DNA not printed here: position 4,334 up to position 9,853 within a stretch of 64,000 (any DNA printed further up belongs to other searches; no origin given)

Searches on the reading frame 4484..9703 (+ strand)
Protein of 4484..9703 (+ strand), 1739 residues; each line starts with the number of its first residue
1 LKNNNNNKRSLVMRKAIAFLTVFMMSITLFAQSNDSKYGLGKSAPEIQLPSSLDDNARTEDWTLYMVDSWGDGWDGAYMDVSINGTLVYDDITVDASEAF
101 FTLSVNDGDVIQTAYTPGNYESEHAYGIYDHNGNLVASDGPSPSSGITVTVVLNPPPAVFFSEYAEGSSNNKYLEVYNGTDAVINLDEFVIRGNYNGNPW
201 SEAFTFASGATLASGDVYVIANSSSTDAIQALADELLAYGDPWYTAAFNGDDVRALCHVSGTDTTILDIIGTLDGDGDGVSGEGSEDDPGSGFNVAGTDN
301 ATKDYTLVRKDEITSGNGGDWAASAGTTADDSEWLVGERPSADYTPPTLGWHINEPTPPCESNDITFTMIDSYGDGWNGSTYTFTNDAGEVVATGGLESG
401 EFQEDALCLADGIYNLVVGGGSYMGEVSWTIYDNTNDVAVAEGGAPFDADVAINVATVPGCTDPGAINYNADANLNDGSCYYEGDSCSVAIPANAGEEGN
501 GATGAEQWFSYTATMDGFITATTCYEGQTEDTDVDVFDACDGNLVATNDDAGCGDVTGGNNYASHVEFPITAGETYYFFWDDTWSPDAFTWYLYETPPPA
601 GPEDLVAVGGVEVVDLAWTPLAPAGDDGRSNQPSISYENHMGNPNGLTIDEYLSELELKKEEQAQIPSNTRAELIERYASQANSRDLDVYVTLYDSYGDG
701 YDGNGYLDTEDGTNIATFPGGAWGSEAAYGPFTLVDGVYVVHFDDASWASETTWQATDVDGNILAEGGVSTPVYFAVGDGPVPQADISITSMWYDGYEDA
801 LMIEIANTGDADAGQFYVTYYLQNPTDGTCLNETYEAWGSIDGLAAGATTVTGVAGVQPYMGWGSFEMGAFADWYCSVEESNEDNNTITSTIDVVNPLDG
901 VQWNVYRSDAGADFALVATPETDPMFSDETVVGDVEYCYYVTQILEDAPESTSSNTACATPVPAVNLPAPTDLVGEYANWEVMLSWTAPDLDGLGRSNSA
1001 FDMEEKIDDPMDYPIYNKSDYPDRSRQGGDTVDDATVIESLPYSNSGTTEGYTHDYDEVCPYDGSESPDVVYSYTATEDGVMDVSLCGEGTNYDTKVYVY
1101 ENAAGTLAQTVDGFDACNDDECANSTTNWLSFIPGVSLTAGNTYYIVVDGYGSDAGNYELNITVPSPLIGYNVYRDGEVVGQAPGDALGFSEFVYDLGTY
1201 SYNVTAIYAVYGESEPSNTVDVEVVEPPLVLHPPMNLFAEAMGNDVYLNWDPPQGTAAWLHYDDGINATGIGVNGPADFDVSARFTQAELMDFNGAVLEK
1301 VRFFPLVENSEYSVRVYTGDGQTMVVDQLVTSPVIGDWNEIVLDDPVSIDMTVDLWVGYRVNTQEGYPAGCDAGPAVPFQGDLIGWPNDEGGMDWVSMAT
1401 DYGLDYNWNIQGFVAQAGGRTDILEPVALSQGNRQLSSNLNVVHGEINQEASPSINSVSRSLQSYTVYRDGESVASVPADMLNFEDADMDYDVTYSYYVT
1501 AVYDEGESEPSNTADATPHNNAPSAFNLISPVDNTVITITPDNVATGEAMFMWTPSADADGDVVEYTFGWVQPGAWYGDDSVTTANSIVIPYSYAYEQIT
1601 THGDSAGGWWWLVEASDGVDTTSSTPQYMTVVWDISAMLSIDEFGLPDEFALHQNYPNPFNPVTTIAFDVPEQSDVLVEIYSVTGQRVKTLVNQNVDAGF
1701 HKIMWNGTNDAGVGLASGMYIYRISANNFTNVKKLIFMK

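Call 8: search_protein_families(library=pfam, proteins=[window:4484-9703:+])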
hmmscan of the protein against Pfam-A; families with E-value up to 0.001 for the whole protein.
window:4484-9703:+ (1739 aa): 5 families
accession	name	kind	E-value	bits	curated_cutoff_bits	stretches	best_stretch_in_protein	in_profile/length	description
PF00932.25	LTD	-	2.3e-13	50.9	34.3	1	156-263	5-101/109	Lamin Tail Domain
PF13860.13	FlgD_ig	-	2.3e-11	44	27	1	1665-1727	13-76/79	FlgD Ig-like domain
PF18962.6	Por_Secre_tail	-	1.7e-08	35.1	27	1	1656-1736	2-74/75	Secretion system C-terminal sorting domain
PF07705.17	CARDB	-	6.4e-07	30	22.7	1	798-889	20-100/101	CARDB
PF18370.7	RGI_lyase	-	7.6e-05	23.4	27.8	0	1464-1515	34-84/86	Rhamnogalacturonan I lyases beta-sheet domain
